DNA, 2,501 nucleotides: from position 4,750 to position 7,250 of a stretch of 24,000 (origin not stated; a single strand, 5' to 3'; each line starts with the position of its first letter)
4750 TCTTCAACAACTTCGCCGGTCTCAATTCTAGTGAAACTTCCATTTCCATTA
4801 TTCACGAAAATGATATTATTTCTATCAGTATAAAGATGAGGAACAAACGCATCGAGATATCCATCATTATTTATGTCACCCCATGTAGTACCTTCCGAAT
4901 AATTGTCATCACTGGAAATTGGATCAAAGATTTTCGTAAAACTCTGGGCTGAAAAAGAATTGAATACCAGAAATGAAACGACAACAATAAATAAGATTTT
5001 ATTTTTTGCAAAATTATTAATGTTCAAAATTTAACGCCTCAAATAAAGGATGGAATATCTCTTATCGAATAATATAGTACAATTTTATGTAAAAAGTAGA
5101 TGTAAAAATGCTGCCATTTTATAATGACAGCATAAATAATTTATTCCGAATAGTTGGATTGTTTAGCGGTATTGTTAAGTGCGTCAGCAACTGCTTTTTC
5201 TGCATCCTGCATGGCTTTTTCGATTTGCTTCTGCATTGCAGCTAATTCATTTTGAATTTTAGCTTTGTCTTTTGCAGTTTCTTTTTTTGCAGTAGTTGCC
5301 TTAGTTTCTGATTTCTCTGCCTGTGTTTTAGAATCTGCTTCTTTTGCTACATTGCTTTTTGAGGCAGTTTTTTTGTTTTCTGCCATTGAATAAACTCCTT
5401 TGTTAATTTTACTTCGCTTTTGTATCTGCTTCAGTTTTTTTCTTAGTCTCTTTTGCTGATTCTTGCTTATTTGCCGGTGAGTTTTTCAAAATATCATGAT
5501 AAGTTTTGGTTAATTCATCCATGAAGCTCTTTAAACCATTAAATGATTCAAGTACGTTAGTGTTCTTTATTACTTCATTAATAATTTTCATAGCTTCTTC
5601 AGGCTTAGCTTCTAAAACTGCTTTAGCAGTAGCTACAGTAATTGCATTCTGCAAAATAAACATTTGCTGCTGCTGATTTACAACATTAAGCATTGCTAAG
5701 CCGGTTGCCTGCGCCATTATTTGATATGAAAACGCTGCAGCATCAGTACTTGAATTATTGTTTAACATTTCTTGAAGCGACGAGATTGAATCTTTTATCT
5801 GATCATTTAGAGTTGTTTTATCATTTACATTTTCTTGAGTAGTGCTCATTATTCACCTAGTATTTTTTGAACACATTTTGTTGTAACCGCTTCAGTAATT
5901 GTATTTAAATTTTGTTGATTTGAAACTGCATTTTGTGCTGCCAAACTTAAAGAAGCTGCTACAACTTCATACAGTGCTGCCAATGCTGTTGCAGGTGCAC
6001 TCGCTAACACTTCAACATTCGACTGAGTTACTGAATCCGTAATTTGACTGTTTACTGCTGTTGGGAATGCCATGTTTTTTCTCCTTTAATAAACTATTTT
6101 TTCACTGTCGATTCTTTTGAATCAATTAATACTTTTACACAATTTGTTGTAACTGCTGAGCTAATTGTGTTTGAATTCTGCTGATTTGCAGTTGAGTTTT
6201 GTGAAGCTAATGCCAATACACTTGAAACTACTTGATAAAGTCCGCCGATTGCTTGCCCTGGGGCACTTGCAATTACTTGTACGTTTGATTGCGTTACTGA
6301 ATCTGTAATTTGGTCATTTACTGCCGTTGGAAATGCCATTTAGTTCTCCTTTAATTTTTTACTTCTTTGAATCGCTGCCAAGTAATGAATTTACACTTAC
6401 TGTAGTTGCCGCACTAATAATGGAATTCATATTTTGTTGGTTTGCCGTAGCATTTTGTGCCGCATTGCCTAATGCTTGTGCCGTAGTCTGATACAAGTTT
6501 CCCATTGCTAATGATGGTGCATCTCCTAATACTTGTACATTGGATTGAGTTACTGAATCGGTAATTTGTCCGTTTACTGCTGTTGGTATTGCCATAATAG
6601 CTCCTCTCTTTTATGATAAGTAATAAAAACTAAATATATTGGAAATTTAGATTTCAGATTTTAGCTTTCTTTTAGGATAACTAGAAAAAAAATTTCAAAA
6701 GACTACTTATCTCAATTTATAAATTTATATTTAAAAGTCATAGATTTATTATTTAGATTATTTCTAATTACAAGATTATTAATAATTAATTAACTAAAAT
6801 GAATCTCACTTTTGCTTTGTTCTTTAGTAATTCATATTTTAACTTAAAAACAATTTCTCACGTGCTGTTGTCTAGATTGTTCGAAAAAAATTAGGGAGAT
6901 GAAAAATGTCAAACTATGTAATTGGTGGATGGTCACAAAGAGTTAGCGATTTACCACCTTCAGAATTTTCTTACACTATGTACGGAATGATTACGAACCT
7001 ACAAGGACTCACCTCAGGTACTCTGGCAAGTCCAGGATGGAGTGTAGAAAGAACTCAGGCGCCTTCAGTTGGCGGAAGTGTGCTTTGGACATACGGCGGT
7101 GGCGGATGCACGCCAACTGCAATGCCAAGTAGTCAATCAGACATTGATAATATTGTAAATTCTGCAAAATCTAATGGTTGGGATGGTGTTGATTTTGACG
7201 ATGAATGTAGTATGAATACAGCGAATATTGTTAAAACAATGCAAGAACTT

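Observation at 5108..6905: R-body (Reb / killing-trait) operon with three tandem short paralogues in a non-proteobacterial-looking genome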

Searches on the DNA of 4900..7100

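Call 70: search_rna_families(source=window, start=4900, end=7100, threshold=evalue, max_evalue=1)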
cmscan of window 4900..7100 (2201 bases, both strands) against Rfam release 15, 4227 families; matches with E-value up to 1: 0.
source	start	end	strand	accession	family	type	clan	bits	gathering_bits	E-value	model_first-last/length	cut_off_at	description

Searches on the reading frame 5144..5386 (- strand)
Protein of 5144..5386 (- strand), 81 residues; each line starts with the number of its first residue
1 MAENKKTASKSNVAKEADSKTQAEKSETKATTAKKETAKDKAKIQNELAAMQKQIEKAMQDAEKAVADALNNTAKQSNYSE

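Call 3: search_protein_families(library=pfam, proteins=[window:5144-5386:-], max_evalue=1)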
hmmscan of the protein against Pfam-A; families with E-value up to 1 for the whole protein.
window:5144-5386:- (81 aa): 6 families
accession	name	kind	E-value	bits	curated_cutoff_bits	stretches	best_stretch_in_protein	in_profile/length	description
PF05811.18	DUF842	-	0.011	15.9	25.1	1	18-78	38-98/131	Eukaryotic protein of unknown function (DUF842)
PF07730.19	HisKA_3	-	0.023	15.7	24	1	29-67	23-61/68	Histidine kinase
PF20570.3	DUF6779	-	0.097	13.8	28.1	1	3-61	34-93/108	Domain of unknown function (DUF6779)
PF24393.1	Pepco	-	0.23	12.4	27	1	11-66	15-70/112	Pepco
PF07065.19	D123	-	0.64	9.6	24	1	15-74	39-98/300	D123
PF08028.16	Acyl-CoA_dh_2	-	0.72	10.6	22.7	1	26-78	22-74/134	Acyl-CoA dehydrogenase, C-terminal domain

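Call 4: search_protein_families(library=ncbifam, proteins=[window:5144-5386:-], max_evalue=1)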
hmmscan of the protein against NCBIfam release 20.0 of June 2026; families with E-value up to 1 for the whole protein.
window:5144-5386:- (81 aa): 2 families
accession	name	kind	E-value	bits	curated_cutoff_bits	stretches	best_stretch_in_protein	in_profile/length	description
NF052612.1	sll0565_fam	equivalog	0.69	10.3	50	1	17-58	26-67/106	sll0565 family protein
TIGR03499.1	FlhF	equivalog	0.78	9.7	174.15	1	5-71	74-144/286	flagellar biosynthesis GTPase FlhF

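Call 48: find_homologous_proteins(query=A4, max_evalue=0.01)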
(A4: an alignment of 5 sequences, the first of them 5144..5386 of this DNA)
Query A4 (5 sequences) (81 aa, profile of the alignment): 5 proteins with E <= 0.01 among 747 candidates.
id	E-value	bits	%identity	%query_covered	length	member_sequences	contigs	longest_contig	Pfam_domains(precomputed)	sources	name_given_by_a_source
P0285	5.7e-27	112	41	27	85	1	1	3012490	-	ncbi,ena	-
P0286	2.6e-26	110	45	100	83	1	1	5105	-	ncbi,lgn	-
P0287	1.9e-14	72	-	-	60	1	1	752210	-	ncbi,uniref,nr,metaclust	ncbi:hypothetical protein [Polaribacter sp. Hel1_85]|uniref:hypothetical protein n=1 Tax=Polaribacte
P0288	2.4e-10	59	48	36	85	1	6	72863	-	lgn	-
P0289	3.9e-9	55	38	58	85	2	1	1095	-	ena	-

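Call 67: search_protein_families(library=phrogs, proteins=[window:5144-5386:-], max_evalue=0.01)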
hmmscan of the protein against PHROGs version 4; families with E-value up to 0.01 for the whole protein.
window:5144-5386:- (81 aa): 0 families

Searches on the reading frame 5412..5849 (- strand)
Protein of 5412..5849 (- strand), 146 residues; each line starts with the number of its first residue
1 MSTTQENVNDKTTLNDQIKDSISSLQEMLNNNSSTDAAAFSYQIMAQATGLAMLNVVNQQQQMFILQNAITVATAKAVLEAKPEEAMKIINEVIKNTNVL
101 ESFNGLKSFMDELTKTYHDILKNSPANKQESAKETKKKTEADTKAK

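Call 3: search_protein_families(library=pfam, proteins=[window:5412-5849:-], max_evalue=1)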
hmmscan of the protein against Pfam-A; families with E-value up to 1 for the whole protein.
window:5412-5849:- (146 aa): 3 families
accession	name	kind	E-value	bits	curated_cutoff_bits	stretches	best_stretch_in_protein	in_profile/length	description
PF11747.13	RebB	-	2.9e-06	27.7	24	1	18-77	1-60/68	Killing trait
PF17762.8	HTH_ParB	-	0.019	15.6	22.6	1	48-96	38-86/102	ParB HTH domain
PF18586.7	zf-CCCH_7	-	0.042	14.6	25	1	9-55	7-51/90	Chromatin remodeling factor Mit1 C-terminal Zn finger 1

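Call 4: search_protein_families(library=ncbifam, proteins=[window:5412-5849:-], max_evalue=1)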
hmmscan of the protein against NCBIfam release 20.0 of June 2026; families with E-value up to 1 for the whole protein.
window:5412-5849:- (146 aa): 3 families
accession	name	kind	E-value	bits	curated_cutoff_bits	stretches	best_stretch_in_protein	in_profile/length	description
NF045738.1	MPN121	equivalog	0.011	16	150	1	64-144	45-120/122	MPN121 family protein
NF042953.1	Hhe_antiphage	equivalog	0.17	9.1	2000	1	3-136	963-1091/1797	DUF4011 domain-containing anti-phage protein Hhe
TIGR01102.1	yscR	equivalog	0.28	10.9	208.6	1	4-76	72-143/202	type III secretion system export apparatus subunit SctR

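Call 21: find_homologous_proteins(query=window:5412-5849:-)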
Query window:5412-5849:- (146 aa): 8 proteins with E <= 0.001 among 29 candidates.
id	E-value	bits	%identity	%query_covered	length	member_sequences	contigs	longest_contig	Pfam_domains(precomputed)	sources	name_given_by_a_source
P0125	1.6e-81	288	100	100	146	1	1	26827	-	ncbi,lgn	-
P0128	2.8e-61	223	76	100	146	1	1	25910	PF11747.14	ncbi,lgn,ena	-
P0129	3.0e-40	155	63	84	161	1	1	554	PF11747.14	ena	-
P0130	1.2e-39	153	63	84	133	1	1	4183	PF11747.14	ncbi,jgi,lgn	ncbi:MAG: RebB family R body protein [Methylococcaceae bacterium]|jgi:hypothetical protein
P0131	2.7e-38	149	58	85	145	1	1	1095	PF11747.14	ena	-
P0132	1.0e-37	147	55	94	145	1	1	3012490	PF11747.14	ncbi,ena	-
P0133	2.6e-37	145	57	87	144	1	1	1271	PF11747.14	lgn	-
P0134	1.5e-36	143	54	90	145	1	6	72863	PF11747.14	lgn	-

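Call 55: predict_structure(alignment_id=A5)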
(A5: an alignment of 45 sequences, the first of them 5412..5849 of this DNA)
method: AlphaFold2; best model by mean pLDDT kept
length: 146 residues; sequences in the alignment: 45
mean_pLDDT: 71.8   pTM: 0.36
mean pLDDT of the five models: 71.8, 70.5, 63.9, 62.8, 61.2
residues with pLDDT >= 90: 0; 70-90: 93; 50-70: 53; < 50: 0
segments of 3 or more residues with pLDDT < 50: none
pLDDT, mean of each block of 10 residues (from residue 1): 58 70 73 72 79 81 81 80 78 68 68 81 69 57 55
secondary structure, 60 per line:
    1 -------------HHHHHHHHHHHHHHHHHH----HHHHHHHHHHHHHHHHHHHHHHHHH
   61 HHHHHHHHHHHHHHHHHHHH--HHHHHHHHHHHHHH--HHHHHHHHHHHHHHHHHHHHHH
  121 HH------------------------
elements in order: H14-31 H36-80 H83-96 H99-122

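Call 57: find_encoding_contigs(protein=P0128, flank=8000, max_places=2)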
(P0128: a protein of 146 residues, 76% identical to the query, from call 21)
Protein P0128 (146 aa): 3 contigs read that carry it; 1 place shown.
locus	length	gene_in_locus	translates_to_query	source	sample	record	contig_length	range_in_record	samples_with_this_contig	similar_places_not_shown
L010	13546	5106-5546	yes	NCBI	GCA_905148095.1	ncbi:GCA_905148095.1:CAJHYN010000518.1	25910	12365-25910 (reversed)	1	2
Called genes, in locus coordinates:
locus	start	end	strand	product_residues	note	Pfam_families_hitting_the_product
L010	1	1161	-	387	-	?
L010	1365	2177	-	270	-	PF02518:HATPase_c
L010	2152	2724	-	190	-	-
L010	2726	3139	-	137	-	-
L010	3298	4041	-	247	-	PF00704:Glyco_hydro_18 (weak)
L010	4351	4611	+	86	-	PF11747:RebB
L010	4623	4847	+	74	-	PF11747:RebB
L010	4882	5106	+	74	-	PF11747:RebB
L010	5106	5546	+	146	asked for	PF11747:RebB (faint)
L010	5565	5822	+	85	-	-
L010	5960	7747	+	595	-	PF01839:FG-GAP (faint), PF13517:FG-GAP_3, PF07593:UnbV_ASPIC, PF18962:Por_Secre_tail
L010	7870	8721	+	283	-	PF17827:PrmC_N, PF07669:Eco57I (weak), PF05971:Methyltransf_10, PF02384:N6_Mtase (weak), PF05175:MTS, PF06325:PrmA, PF13847:Methyltransf_31, PF13649:Methyltransf_25, +5 more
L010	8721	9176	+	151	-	PF02580:Tyr_Deacylase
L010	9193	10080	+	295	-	PF01676:Metalloenzyme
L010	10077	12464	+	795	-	PF13567:DUF4131, PF03772:Competence, PF00753:Lactamase_B (faint)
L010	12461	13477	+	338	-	PF01565:FAD_binding_4, PF02873:MurB_C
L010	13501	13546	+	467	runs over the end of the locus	PF00083:Sugar_tr, PF07690:MFS_1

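Call 58: find_encoding_contigs(protein=P0134, flank=6000, max_places=2)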
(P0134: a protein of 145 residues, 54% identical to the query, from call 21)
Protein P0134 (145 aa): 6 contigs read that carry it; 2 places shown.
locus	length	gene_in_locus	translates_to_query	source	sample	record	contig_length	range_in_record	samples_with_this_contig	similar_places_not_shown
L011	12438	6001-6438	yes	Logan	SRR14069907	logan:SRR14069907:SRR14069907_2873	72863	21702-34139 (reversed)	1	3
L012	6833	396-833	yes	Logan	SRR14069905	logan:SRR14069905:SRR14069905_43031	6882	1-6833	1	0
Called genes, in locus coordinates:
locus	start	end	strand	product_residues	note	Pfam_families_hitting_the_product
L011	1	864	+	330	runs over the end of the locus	PF05990:DUF900 (weak), PF07819:PGAP1 (weak)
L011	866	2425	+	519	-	PF01494:FAD_binding_3 (faint), PF00890:FAD_binding_2 (faint), PF01266:DAO, PF12831:FAD_oxidored (faint), PF16901:DAO_C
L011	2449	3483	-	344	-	-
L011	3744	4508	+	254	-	PF03372:Exo_endo_phos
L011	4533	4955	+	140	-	PF20791:Acyl-ACP_TE_C, PF13279:4HBT_2, PF03061:4HBT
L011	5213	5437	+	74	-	PF11747:RebB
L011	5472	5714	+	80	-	PF11747:RebB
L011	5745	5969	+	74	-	PF11747:RebB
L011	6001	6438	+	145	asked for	PF11747:RebB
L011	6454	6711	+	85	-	-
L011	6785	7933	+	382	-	-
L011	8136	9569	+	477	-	PF00144:Beta-lactamase, PF00515:TPR_1, PF07719:TPR_2 (weak), PF13414:TPR_11 (weak)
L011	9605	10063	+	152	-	-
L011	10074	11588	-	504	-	PF04055:Radical_SAM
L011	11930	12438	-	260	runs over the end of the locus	-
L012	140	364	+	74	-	PF11747:RebB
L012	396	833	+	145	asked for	PF11747:RebB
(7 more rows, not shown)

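Call 67: search_protein_families(library=phrogs, proteins=[window:5412-5849:-], max_evalue=0.01)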
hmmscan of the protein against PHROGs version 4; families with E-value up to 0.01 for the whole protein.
window:5412-5849:- (146 aa): 1 family
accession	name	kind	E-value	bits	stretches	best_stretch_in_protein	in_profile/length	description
phrog_32040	-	unknown function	0.00014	22.9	1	4-73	7-76/118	-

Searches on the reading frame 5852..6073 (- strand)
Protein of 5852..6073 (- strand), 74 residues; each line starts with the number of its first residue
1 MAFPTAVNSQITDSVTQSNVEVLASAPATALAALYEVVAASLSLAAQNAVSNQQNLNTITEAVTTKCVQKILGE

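Call 3: search_protein_families(library=pfam, proteins=[window:5852-6073:-], max_evalue=1)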
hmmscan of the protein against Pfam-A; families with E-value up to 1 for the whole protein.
window:5852-6073:- (74 aa): 1 family
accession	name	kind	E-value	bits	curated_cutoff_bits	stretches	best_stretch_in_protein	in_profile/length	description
PF11747.13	RebB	-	1.4e-24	86.4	24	1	11-73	1-63/68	Killing trait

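Call 4: search_protein_families(library=ncbifam, proteins=[window:5852-6073:-], max_evalue=1)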
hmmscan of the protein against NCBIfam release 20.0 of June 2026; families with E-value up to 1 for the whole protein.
window:5852-6073:- (74 aa): 0 families

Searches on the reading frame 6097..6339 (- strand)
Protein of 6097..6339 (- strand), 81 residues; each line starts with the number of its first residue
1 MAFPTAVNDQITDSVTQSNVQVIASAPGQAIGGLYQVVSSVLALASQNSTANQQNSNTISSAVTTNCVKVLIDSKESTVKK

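Call 3: search_protein_families(library=pfam, proteins=[window:6097-6339:-], max_evalue=1)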
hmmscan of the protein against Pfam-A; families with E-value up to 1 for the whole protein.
window:6097-6339:- (81 aa): 1 family
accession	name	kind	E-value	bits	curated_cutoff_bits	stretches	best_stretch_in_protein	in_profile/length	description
PF11747.13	RebB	-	3e-21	75.7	24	1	11-74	1-64/68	Killing trait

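Call 4: search_protein_families(library=ncbifam, proteins=[window:6097-6339:-], max_evalue=1)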
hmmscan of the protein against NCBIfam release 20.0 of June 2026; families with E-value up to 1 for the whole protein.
window:6097-6339:- (81 aa): 0 families
